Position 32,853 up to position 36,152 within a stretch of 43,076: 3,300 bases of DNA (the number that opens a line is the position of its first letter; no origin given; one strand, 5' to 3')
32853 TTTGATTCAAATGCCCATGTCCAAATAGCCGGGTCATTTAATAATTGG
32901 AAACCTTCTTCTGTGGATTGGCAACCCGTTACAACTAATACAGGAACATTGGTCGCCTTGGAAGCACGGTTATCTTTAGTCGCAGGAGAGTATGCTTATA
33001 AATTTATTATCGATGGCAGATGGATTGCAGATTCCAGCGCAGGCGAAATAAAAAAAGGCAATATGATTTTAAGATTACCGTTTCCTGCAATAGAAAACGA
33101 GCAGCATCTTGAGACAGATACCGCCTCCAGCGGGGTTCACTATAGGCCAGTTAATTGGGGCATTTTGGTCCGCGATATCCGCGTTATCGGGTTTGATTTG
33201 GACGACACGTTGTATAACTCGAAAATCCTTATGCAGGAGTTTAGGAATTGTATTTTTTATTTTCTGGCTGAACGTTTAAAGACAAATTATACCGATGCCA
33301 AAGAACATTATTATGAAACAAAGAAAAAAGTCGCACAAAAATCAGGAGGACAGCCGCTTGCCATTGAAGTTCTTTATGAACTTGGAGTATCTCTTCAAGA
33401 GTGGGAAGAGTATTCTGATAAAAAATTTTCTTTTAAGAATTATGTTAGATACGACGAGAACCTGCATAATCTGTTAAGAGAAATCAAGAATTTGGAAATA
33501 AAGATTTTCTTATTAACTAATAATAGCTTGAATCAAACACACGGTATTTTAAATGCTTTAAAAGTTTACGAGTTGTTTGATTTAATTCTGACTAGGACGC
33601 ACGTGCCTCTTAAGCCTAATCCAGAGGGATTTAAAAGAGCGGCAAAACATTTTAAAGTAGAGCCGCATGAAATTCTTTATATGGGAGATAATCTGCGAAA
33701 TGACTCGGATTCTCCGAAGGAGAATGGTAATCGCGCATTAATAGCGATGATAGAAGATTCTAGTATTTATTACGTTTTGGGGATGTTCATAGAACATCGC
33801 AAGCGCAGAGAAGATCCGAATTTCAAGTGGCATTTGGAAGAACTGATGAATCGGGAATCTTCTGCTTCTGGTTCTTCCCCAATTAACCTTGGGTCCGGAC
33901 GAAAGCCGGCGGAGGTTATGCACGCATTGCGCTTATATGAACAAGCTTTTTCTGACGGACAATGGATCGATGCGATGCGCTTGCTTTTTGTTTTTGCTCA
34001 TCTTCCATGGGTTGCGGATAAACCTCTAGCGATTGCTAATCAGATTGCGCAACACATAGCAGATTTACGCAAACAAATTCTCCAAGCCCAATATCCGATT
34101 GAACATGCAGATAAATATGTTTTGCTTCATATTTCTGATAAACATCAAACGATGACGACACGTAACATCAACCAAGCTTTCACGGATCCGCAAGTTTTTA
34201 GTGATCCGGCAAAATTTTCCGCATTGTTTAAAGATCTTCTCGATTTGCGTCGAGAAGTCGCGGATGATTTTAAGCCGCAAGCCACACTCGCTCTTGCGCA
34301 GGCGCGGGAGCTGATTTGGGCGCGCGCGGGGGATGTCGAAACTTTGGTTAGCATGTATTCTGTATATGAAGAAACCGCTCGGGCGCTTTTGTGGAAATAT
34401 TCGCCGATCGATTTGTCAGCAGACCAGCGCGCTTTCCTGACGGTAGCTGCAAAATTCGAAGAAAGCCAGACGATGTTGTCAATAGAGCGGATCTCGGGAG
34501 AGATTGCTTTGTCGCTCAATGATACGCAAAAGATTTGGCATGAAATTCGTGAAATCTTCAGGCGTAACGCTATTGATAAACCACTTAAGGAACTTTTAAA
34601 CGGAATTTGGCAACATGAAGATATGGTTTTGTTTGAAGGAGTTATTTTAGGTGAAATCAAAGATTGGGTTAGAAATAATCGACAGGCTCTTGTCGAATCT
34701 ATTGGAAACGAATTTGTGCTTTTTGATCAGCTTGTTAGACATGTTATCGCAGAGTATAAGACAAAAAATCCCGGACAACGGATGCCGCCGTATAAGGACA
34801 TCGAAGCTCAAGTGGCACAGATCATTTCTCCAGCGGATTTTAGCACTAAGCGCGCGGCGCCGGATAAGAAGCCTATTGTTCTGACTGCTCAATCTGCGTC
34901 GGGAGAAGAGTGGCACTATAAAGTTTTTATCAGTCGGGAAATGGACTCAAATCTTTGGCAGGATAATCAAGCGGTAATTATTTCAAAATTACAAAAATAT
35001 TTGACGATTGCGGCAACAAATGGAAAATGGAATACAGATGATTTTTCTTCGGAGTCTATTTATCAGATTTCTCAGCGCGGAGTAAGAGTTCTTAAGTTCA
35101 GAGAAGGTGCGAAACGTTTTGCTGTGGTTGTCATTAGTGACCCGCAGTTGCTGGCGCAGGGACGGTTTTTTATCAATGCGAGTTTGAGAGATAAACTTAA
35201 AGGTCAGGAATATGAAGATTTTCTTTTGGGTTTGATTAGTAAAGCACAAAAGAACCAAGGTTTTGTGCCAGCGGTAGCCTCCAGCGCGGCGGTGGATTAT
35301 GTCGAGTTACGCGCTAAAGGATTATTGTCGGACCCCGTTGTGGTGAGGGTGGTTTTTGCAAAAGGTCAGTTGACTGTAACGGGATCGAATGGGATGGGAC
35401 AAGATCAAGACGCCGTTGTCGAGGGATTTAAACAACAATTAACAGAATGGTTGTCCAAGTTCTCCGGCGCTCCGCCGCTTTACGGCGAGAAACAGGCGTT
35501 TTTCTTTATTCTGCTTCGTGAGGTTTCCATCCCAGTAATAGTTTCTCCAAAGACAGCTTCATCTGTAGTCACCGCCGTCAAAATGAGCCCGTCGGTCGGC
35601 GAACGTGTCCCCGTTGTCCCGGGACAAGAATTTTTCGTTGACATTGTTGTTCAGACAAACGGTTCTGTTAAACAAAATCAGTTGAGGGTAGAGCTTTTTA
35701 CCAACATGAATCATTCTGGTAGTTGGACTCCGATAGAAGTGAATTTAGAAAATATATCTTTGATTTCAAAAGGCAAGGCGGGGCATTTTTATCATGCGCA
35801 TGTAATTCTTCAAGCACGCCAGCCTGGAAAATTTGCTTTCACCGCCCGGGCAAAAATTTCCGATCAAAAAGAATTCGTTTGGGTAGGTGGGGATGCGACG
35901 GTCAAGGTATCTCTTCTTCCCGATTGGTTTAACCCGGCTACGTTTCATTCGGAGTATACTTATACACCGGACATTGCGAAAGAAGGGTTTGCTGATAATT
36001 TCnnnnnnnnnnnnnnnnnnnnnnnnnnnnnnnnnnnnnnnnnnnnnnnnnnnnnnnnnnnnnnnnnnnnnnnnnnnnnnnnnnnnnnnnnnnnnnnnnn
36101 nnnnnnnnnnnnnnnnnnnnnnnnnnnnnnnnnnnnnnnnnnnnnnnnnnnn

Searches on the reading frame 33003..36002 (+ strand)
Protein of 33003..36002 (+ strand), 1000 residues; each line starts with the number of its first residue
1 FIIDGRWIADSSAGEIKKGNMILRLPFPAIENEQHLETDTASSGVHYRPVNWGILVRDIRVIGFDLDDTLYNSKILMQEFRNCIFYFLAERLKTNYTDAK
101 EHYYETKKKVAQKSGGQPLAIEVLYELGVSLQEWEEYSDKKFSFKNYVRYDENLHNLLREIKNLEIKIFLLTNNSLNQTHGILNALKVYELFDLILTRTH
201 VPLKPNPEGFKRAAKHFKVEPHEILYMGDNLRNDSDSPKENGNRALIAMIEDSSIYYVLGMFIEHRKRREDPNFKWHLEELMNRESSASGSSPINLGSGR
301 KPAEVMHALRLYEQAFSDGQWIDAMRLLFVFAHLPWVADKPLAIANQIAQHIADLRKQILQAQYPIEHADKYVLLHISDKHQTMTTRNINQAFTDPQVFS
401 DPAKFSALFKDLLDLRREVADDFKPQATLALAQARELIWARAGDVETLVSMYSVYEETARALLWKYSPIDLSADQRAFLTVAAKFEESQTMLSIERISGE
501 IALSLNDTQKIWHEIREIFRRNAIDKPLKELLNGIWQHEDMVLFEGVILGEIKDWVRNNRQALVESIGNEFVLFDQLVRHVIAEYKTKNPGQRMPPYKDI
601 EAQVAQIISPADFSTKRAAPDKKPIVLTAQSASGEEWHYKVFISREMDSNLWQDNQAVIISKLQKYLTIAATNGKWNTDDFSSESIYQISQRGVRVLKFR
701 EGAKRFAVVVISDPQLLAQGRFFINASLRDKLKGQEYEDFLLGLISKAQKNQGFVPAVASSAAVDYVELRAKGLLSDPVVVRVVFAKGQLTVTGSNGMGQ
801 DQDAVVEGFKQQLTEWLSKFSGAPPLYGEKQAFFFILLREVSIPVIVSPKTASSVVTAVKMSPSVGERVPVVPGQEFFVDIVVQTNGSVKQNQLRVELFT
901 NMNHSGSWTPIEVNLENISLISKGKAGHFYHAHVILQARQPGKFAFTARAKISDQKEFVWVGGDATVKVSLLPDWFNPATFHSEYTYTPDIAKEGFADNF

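Call 7: search_protein_families(library=pfam, proteins=[window:33003-36002:+], max_evalue=0.01)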
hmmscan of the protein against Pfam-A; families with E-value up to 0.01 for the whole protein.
window:33003-36002:+ (1000 aa): 4 families
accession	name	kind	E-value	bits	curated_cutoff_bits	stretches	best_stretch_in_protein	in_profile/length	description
PF13419.12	HAD_2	-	1.3e-19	71.5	23.8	1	64-243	3-173/178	Haloacid dehalogenase-like hydrolase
PF00702.32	Hydrolase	-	2.7e-16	60.9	26.4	1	59-235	1-184/191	haloacid dehalogenase-like hydrolase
PF05761.20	5_nucleotid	-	4.1e-06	26.4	28.5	1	144-198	183-246/460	5' nucleotidase family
PF13242.12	Hydrolase_like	-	0.006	16.9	22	0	204-244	4-44/75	HAD-hyrolase-like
